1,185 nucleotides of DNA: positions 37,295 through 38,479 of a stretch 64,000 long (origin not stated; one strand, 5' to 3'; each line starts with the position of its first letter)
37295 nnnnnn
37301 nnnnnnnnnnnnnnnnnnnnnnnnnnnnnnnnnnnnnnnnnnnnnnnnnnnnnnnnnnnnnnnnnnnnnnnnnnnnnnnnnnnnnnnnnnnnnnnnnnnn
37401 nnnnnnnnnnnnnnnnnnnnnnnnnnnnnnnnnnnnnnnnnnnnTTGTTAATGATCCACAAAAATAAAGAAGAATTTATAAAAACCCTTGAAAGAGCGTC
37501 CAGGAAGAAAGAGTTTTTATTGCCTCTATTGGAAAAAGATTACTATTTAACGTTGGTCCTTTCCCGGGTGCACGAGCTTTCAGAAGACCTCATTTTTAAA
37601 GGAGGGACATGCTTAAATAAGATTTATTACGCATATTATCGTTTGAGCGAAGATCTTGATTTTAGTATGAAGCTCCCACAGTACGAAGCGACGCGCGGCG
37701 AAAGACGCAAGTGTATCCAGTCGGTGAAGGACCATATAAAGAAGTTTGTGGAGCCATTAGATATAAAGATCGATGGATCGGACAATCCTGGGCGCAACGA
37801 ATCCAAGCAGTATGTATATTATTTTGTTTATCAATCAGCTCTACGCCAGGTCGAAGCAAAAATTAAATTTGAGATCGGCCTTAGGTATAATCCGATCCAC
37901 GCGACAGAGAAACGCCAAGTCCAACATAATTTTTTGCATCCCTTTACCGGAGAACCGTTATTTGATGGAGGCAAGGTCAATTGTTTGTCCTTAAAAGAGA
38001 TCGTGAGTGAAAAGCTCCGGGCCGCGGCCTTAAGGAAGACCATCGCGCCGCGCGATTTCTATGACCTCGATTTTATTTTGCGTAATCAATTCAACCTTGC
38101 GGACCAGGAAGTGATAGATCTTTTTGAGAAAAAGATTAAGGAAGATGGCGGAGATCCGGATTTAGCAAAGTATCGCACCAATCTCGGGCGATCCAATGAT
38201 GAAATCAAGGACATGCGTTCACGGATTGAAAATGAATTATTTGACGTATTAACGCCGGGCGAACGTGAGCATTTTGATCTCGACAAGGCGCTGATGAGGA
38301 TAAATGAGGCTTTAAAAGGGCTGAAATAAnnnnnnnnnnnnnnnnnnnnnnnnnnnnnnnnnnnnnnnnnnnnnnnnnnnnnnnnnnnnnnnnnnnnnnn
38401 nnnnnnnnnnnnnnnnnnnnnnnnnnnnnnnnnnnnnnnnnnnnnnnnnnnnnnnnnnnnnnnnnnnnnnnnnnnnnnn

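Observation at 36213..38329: AT-rich islet carrying an AbiEi/AbiEii abortive-infection pair and a Flp-pilin-like ORF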

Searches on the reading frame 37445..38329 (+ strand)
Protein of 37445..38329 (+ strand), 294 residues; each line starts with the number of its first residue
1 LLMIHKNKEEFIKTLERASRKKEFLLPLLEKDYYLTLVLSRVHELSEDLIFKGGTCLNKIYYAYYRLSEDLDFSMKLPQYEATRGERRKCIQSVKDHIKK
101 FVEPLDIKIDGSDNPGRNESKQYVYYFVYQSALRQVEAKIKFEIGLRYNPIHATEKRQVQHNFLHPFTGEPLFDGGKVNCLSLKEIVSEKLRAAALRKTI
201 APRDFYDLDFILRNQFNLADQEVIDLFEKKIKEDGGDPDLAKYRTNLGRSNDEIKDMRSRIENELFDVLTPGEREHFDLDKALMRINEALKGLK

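Call 3: search_protein_families(library=pfam, proteins=[window:37445-38329:+], max_evalue=0.1)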
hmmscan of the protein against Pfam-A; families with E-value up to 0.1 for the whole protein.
window:37445-38329:+ (294 aa): 1 family
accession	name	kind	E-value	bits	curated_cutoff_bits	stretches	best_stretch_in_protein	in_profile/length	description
PF08843.17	AbiEii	-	1.7e-31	110.5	22.5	1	39-265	3-220/238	Nucleotidyl transferase AbiEii toxin, Type IV TA system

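Call 4: search_protein_families(library=padloc, proteins=[window:37445-38329:+], max_evalue=0.1)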
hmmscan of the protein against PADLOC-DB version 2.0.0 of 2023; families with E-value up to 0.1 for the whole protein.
window:37445-38329:+ (294 aa): 29 families (the best 25 are shown)
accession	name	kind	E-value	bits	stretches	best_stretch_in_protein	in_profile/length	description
PDLC02304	AbiEii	-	4.9e-38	129.5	1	13-242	5-217/260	AbiEii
PDLC02292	AbiEii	-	5.3e-28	96.6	1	4-235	3-228/283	AbiEii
PDLC02321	AbiEii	-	1.8e-25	88.2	2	7-103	2-96/296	AbiEii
PDLC02289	AbiEii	-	6.5e-24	83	1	3-229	6-232/309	AbiEii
PDLC02317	AbiEii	-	5.9e-23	79.5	1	24-232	16-224/396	AbiEii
PDLC02302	AbiEii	-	6.3e-21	73.1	1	10-193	8-192/313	AbiEii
PDLC02323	AbiEii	-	9.6e-21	72.5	1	22-233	12-201/248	AbiEii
PDLC02297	AbiEii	-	6.9e-20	69.6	1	23-234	16-239/307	AbiEii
PDLC02305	AbiEii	-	3.3e-18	64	1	13-291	6-257/306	AbiEii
PDLC02296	AbiEii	-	1.6e-17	61.6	1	19-257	12-235/282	AbiEii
PDLC02294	AbiEii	-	3.5e-17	61.1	1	43-288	39-254/260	AbiEii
PDLC02318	AbiEii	-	1.3e-15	55.6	1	32-238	23-208/280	AbiEii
PDLC02316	AbiEii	-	6e-14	50.1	1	4-88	3-89/314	AbiEii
PDLC02293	AbiEii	-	1.6e-12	45.5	1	46-219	39-198/270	AbiEii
PDLC02307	AbiEii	-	8.7e-11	40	1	40-234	14-165/219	AbiEii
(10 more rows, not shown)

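Call 5: search_protein_families(library=ncbifam, proteins=[window:37445-38329:+], max_evalue=0.1)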
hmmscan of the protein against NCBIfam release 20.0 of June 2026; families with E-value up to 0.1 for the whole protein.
window:37445-38329:+ (294 aa): 0 families

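Call 9: find_encoding_contigs(protein=window:37445-38329:+, flank=10000, max_places=6)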
Protein window:37445-38329:+ (294 aa): no gene with exactly this product is on record in the collection.

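Call 28: find_homologous_proteins(query=window:37445-38329:+, max_evalue=1e-10)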
Query window:37445-38329:+ (294 aa): 2044 proteins with E <= 1e-10 among 3888 candidates; the best 120 are listed.
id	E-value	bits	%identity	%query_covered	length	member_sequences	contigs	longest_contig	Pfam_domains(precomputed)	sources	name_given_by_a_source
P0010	4.3e-177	606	93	99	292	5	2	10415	PF08843.18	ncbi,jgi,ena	-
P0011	4.2e-175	599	93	99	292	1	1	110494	PF08843.18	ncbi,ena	-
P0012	1.5e-174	597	92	99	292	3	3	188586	PF08843.18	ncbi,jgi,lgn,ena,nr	ncbi:MAG TPA: hypothetical protein DD723_06500 [Candidatus Omnitrophica bacterium]|nr:MAG: hypotheti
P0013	4.3e-167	573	89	99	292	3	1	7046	PF08843.18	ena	-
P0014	1.5e-165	568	89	98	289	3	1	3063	PF08843.18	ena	-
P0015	3.9e-162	557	87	98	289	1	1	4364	PF08843.18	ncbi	-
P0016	6.5e-156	536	83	99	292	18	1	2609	PF08843.18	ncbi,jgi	ncbi:MAG: nucleotidyl transferase AbiEii/AbiGii toxin family protein [Candidatus Methanoperedens sp.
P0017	9.2e-155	532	81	99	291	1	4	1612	PF08843.18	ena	-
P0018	1.4e-153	529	82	99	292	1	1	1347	PF08843.18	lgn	-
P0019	3.5e-153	527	80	99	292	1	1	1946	PF08843.18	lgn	-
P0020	6.6e-153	526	79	99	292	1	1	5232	PF08843.18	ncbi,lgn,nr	ncbi:MAG: nucleotidyl transferase AbiEii/AbiGii toxin family protein [Proteobacteria bacterium]|nr:n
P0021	9.2e-153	526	80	99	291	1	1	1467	PF08843.18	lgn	-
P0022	1.3e-152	525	80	99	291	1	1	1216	PF08843.18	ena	-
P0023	5.7e-152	523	79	99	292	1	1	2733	PF08843.18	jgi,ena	-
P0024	2.7e-151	521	79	99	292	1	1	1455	PF08843.18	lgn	-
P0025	9.5e-151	519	80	99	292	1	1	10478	PF08843.18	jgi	-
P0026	1.4e-150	519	80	98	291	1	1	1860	PF08843.18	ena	-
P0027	1.7e-150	518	79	99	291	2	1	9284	PF08843.18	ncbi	-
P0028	2.2e-150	518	78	100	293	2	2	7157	PF08843.18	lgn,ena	-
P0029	2.4e-150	518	81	99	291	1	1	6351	PF08843.18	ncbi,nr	ncbi:MAG: nucleotidyl transferase AbiEii/AbiGii toxin family protein [Candidatus Omnitrophota bacter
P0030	4.2e-150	517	81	99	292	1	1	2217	PF08843.18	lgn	-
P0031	3.8e-149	514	78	99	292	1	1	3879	PF08843.18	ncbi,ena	-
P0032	6.9e-149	513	79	99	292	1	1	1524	PF08843.18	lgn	-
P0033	1.6e-148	512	78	99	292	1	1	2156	PF08843.18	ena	-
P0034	3.2e-148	511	79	99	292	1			PF08843.18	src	-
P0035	4.3e-148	511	78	99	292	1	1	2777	PF08843.18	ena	-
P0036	4.6e-148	510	79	98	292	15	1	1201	PF08843.18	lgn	-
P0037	6.3e-148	510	78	99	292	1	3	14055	PF08843.18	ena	-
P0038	6.4e-148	510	78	99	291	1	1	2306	PF08843.18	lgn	-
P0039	6.9e-148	510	78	99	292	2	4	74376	PF08843.18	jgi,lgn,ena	jgi:predicted nucleotidyltransferase component of viral defense system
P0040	7.1e-148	510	78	99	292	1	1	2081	PF08843.18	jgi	jgi:predicted nucleotidyltransferase component of viral defense system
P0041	7.2e-148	510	78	99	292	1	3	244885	PF08843.18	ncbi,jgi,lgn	-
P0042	7.3e-148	510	79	99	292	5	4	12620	PF08843.18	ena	-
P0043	1.3e-147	509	77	99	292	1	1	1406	PF08843.18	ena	-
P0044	1.3e-147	509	78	99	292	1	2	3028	PF08843.18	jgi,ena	-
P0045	1.3e-147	509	78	99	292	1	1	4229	PF08843.18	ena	-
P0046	1.3e-147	509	77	99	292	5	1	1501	PF08843.18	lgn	-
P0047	2.2e-147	508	78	99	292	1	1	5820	PF08843.18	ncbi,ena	ncbi:MAG: nucleotidyl transferase AbiEii/AbiGii toxin family protein [Candidatus Omnitrophota bacter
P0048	2.5e-147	508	78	99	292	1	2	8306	PF08843.18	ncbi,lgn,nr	ncbi:MAG: nucleotidyl transferase AbiEii/AbiGii toxin family protein [Candidatus Omnitrophica bacter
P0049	2.6e-147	508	78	99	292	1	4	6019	PF08843.18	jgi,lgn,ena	-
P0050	2.7e-147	508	78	99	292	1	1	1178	PF08843.18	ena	-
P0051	3.4e-147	508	78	99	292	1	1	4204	PF08843.18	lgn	-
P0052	3.5e-147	508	77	98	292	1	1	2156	PF08843.18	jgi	-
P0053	3.6e-147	508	78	99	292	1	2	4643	PF08843.18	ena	-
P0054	3.8e-147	507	78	99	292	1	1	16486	PF08843.18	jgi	-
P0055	5.3e-147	507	78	99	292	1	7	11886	PF08843.18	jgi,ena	-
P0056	5.4e-147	507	78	99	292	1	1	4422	PF08843.18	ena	-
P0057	5.6e-147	507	78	99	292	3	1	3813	PF08843.18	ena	-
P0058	5.6e-147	507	78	99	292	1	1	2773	PF08843.18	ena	-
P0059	5.8e-147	507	77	99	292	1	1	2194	PF08843.18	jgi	jgi:predicted nucleotidyltransferase component of viral defense system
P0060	7.4e-147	507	78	99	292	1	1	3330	PF08843.18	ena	-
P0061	7.9e-147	506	78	99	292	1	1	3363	PF08843.18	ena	-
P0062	9.7e-147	506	77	99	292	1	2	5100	PF08843.18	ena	-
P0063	1.1e-146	506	78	99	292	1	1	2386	PF08843.18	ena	-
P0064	1.1e-146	506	77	99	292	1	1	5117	PF08843.18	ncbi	-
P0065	1.1e-146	506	78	99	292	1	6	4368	PF08843.18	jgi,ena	-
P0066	1.1e-146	506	77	99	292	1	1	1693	PF08843.18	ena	-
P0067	1.2e-146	506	77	99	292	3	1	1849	PF08843.18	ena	-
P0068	1.2e-146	506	79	98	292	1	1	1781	PF08843.18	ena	-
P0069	1.2e-146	506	76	99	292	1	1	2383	PF08843.18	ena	-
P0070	1.2e-146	506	77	99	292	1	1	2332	PF08843.18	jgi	-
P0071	1.2e-146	506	77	99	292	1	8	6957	PF08843.18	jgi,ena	-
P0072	1.4e-146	506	77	100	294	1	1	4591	PF08843.18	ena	-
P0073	2.0e-146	505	78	99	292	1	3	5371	PF08843.18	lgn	-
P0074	2.1e-146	505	77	99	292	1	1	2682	PF08843.18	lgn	-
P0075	2.2e-146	505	77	99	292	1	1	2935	PF08843.18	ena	-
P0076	2.7e-146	505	77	99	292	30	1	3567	PF08843.18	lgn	-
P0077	3.2e-146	504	77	99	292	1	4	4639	PF08843.18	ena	-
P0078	3.9e-146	504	77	99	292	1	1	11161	PF08843.18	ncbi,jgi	jgi:predicted nucleotidyltransferase component of viral defense system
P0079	4.2e-146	504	77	99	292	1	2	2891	PF08843.18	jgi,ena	-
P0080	4.3e-146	504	77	99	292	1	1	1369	PF08843.18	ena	-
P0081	4.5e-146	504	77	99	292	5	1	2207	PF08843.18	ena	-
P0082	4.5e-146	504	76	99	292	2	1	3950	PF08843.18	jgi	-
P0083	4.6e-146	504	77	99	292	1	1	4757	PF08843.18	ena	-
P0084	6.7e-146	503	77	99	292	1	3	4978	PF08843.18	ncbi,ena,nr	ncbi:MAG: hypothetical protein A2216_04430 [Omnitrophica WOR_2 bacterium RIFOXYA2_FULL_45_12]|nr:MAG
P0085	7.1e-146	503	77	98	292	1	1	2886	PF08843.18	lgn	-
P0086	1.1e-145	503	77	99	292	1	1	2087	PF08843.18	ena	-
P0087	1.3e-145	502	77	99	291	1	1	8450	PF08843.18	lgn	-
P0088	1.9e-145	502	77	99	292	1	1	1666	PF08843.18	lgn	-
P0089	2.3e-145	502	77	99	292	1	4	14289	PF08843.18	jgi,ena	-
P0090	3.3e-145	501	78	98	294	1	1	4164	PF08843.18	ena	-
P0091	3.7e-145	501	77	98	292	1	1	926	PF08843.18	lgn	-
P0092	4.6e-145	501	77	99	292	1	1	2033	PF08843.18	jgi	jgi:predicted nucleotidyltransferase component of viral defense system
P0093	5.2e-145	500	76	99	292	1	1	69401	PF08843.18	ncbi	ncbi:MAG: nucleotidyl transferase AbiEii/AbiGii toxin family protein [Candidatus Omnitrophota bacter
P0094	6.8e-145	500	76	98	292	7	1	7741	PF08843.18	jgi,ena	-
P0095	1.1e-144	499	77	99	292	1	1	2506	PF08843.18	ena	-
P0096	1.7e-144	499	76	99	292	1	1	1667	PF08843.18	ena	-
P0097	2.1e-144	498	76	100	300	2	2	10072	PF08843.18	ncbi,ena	-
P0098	2.5e-144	498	77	98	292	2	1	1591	PF08843.18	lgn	-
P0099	4.7e-144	497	76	99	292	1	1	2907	PF08843.18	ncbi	-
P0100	1.2e-143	496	76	99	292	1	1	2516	PF08843.18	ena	-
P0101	1.3e-143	496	75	99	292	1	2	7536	PF08843.18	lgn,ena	-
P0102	1.4e-143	496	76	98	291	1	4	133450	PF08843.18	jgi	-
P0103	1.6e-143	496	75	99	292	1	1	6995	PF08843.18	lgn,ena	-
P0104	1.6e-143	496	75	98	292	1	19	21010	PF08843.18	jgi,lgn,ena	-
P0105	1.9e-143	495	75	99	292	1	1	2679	PF08843.18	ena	-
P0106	2.0e-143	495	76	99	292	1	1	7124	PF08843.18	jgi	jgi:predicted nucleotidyltransferase component of viral defense system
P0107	2.0e-143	495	78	98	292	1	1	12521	PF08843.18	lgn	-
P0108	2.1e-143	495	75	98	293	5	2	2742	PF08843.18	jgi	jgi:predicted nucleotidyltransferase component of viral defense system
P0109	2.7e-143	495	76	99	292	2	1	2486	PF08843.18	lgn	-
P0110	2.8e-143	495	78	98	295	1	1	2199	PF08843.18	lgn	-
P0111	3.0e-143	495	75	98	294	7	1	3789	PF08843.18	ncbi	-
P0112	3.6e-143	494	75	99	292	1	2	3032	PF08843.18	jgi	-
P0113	4.6e-143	494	76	99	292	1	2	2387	PF08843.18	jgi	jgi:predicted nucleotidyltransferase component of viral defense system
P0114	5.6e-143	494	76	98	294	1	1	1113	PF08843.18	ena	-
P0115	6.5e-143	494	75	99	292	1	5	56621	PF08843.18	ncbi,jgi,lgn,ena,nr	ncbi:nucleotidyl transferase AbiEii/AbiGii toxin family protein [bacterium]|nr:MAG: nucleotidyl tran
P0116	7.9e-143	493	77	99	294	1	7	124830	PF08843.18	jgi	-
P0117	8.6e-143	493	76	99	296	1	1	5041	PF08843.18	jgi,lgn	jgi:predicted nucleotidyltransferase component of viral defense system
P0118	9.0e-143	493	75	99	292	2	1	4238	PF08843.18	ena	-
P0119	1.0e-142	493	74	99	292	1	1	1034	PF08843.18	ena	-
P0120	1.3e-142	493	75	98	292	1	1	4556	PF08843.18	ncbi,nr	ncbi:MAG: nucleotidyl transferase AbiEii/AbiGii toxin family protein [Candidatus Omnitrophica bacter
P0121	1.4e-142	493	74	99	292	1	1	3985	PF08843.18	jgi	jgi:predicted nucleotidyltransferase component of viral defense system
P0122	1.4e-142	492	74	98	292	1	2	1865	PF08843.18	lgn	-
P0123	1.7e-142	492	73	99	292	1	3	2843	PF08843.18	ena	-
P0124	3.1e-142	491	75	99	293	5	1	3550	PF08843.18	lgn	-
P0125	3.4e-142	491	79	96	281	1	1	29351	PF08843.18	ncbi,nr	ncbi:MAG: nucleotidyl transferase AbiEii/AbiGii toxin family protein [Candidatus Omnitrophica bacter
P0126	3.5e-142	491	74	100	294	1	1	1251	PF08843.18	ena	-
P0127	3.6e-142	491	74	98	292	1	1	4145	PF08843.18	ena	-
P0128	3.6e-142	491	75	98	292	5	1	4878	PF08843.18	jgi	jgi:predicted nucleotidyltransferase component of viral defense system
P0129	4.0e-142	491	75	98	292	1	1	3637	PF08843.18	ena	-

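Call 29: find_encoding_contigs(protein=P0012, flank=6000, max_places=4)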
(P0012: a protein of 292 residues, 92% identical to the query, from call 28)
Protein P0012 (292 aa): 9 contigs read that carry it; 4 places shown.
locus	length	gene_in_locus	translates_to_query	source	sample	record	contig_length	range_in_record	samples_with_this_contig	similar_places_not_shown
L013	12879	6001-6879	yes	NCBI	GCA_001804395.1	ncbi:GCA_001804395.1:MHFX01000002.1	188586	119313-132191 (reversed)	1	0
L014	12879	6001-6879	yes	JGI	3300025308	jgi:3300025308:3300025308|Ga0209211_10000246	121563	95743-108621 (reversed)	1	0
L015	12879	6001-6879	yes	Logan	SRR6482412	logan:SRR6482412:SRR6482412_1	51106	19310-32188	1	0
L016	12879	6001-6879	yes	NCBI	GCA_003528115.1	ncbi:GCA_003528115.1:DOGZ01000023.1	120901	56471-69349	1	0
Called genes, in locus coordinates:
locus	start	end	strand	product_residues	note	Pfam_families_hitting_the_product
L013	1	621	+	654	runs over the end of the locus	PF03279:Lip_A_acyltrans, PF06258:Mito_fiss_Elm1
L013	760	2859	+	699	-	PF13439:Glyco_transf_4, PF13477:Glyco_trans_4_2 (weak), PF13579:Glyco_trans_4_4, PF20706:GT4-conflict, PF00534:Glycos_transf_1, PF13524:Glyco_trans_1_2 (weak), PF13692:Glyco_trans_1_4, PF01075:Glyco_transf_9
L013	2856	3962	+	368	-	PF13439:Glyco_transf_4, PF13477:Glyco_trans_4_2, PF13579:Glyco_trans_4_4, PF20706:GT4-conflict, PF00534:Glycos_transf_1, PF13692:Glyco_trans_1_4, PF13524:Glyco_trans_1_2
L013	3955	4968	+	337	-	PF01075:Glyco_transf_9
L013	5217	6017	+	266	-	-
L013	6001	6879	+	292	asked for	PF08843:AbiEii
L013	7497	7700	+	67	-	-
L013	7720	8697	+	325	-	PF01075:Glyco_transf_9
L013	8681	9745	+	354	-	PF01075:Glyco_transf_9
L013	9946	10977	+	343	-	PF00294:PfkB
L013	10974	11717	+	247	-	PF02348:CTP_transf_3, PF12804:NTP_transf_3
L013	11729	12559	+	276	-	PF00793:DAHP_synth_1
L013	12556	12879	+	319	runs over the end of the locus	PF01380:SIS, PF00571:CBS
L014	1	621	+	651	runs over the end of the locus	PF03279:Lip_A_acyltrans, PF06258:Mito_fiss_Elm1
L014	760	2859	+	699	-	PF13439:Glyco_transf_4, PF13477:Glyco_trans_4_2 (weak), PF13579:Glyco_trans_4_4, PF20706:GT4-conflict, PF00534:Glycos_transf_1, PF13524:Glyco_trans_1_2 (weak), PF13692:Glyco_trans_1_4, PF01075:Glyco_transf_9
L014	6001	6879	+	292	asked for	PF08843:AbiEii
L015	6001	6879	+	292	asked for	PF08843:AbiEii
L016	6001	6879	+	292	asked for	PF08843:AbiEii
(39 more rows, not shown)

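Call 30: find_encoding_contigs(protein=P0041, flank=6000, max_places=4)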
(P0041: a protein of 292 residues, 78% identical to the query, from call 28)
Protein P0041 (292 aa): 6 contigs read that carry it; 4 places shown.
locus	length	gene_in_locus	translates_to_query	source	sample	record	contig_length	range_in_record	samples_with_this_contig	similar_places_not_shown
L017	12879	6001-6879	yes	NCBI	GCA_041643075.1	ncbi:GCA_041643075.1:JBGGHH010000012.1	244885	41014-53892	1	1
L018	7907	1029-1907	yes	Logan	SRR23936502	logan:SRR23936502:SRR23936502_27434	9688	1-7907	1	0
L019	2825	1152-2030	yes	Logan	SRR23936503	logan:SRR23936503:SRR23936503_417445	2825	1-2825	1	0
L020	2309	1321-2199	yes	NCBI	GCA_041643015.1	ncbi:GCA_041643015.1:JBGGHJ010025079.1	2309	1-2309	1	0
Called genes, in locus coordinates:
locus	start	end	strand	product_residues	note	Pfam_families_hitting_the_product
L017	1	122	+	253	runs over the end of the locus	PF02463:SMC_N (faint), PF05621:TniB (faint), PF00005:ABC_tran, PF13304:AAA_21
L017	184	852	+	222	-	PF01895:PhoU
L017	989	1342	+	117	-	PF07366:SnoaL, PF12680:SnoaL_2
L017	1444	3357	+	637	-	PF00580:UvrD-helicase, PF13245:AAA_19, PF01443:Viral_helicase1 (faint), PF13361:UvrD_C, PF13538:UvrD_C_2 (weak)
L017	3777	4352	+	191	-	PF01209:Ubie_methyltran (weak), PF13489:Methyltransf_23 (weak), PF05175:MTS (weak), PF06325:PrmA (weak), PF13649:Methyltransf_25, PF13847:Methyltransf_31, PF08241:Methyltransf_11, PF08242:Methyltransf_12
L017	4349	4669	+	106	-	PF02635:DsrE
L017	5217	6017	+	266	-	-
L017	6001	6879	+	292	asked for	PF08843:AbiEii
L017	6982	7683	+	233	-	PF20582:UPF0758_N, PF04002:RadC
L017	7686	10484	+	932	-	PF04313:HSDR_N (weak), PF00270:DEAD, PF04851:ResIII, PF18766:SWI2_SNF2, PF00271:Helicase_C (faint), PF08463:EcoEI_R_C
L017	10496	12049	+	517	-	PF12161:HsdM_N, PF02384:N6_Mtase, PF01170:UPF0020, PF07669:Eco57I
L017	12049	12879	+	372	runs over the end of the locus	PF01420:Methylase_S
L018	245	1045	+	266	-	-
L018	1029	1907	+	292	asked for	PF08843:AbiEii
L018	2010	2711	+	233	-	PF20582:UPF0758_N, PF04002:RadC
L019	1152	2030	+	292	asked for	PF08843:AbiEii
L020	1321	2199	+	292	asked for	PF08843:AbiEii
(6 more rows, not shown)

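Call 53: find_related_loci(query=window:37451-38329:+, collection=viral_contigs, flank=5000)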
Query window:37451-38329:+ (292 aa) in viral_contigs; peptide patterns used: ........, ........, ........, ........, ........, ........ (x = any residue, [..] = any of these).
38 stretches matched a pattern, but none encodes a relative of the query by tblastn (E <= 1e-3).

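Call 62: search_solved_structures(query=window:37451-38329:+, max_evalue=0.01, show_alignments=2)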
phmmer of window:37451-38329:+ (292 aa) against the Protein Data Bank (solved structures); distinct sequences matched with E-value up to 0.01: 0.

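Call 78: search_dna_similar(query=window:37451-38329:+, collection=plasmids, mode=protein, max_rows=10)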
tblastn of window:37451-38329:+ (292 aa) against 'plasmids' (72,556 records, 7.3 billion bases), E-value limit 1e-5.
Records with a match: 47; places in all: 50; records where one place covers at least 80% of the query: 25.
Best place of each record, by identity: <60% 47.
By first word of the organism name: Halobacterium 9; Rhizobium 5; Komagataeibacter 4; Sphingobium 3; Sphingomonas 3; Thermococcus 2; Rhizorhabdus 2; Roseibium 2; Pigmentibacter 1; Haloterrigena 1; and 15 more.
By predicted mobility (MOB-suite, as given by PLSDB): non-mobilizable 25; conjugative 16; mobilizable 6.
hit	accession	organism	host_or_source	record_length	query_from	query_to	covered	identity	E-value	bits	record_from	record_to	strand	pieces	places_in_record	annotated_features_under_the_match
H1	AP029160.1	Pigmentibacter ruber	Homo sapiens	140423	11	291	96%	34.5%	3e-30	127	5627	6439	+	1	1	nucleotidyl transferase AbiEii/AbiGii toxin family protein | hypothetical protein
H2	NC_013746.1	Haloterrigena turkmenica DSM 5511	-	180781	28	288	89%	28.4%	4e-9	65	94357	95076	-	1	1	nucleotidyl transferase AbiEii/AbiGii toxin family protein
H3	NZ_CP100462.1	Salinigranum marinum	cell culture,Saline soil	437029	28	266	82%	30.8%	2e-9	66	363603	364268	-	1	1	nucleotidyl transferase AbiEii/AbiGii toxin family protein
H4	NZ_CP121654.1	Rhizobium sp. CB3171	Calliandra calothyrsus,cell culture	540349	5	245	83%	30.5%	4e-7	59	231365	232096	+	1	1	nucleotidyl transferase AbiEii/AbiGii toxin family protein | type IV toxin-antitoxin system AbiEi family antitoxin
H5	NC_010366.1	Halobacterium salinarum NRC-34001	-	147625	28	288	89%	27.6%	4e-8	62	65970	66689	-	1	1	nucleotidyl transferase AbiEii/AbiGii toxin family protein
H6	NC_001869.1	Halobacterium salinarum NRC-34001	-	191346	28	288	89%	27.6%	4e-8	62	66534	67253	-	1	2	nucleotidyl transferase AbiEii/AbiGii toxin family protein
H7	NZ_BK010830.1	Halobacterium salinarum NRC-34001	-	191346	28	288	89%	27.6%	4e-8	62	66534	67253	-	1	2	nucleotidyl transferase AbiEii/AbiGii toxin family protein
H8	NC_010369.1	Halobacterium salinarum NRC-34001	-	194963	28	288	89%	27.6%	4e-8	62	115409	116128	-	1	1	nucleotidyl transferase AbiEii/AbiGii toxin family protein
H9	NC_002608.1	Halobacterium salinarum NRC-34001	-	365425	28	288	89%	27.6%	4e-8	62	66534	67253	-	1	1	nucleotidyl transferase AbiEii/AbiGii toxin family protein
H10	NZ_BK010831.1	Halobacterium salinarum NRC-34001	-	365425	28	288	89%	27.6%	4e-8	62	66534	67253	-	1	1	nucleotidyl transferase AbiEii/AbiGii toxin family protein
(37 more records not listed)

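Call 79: search_dna_similar(query=window:37451-38329:+, collection=phages, mode=protein, max_rows=10)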
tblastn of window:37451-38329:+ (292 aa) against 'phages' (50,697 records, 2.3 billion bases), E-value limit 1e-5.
Records with a match: 2; places in all: 2; records where one place covers at least 80% of the query: 0.
Best place of each record, by identity: <60% 2.
By first word of the organism name: Bacteriophage 2.
By host as written in the record: - 2.
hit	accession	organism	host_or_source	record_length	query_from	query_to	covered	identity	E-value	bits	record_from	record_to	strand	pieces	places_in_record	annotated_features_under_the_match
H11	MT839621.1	Bacteriophage sp.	human fecal samples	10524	7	230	77%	25.9%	1e-7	59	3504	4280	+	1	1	record has no annotation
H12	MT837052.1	Bacteriophage sp.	human fecal samples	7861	2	213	73%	27.2%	5e-10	66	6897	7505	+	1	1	record has no annotation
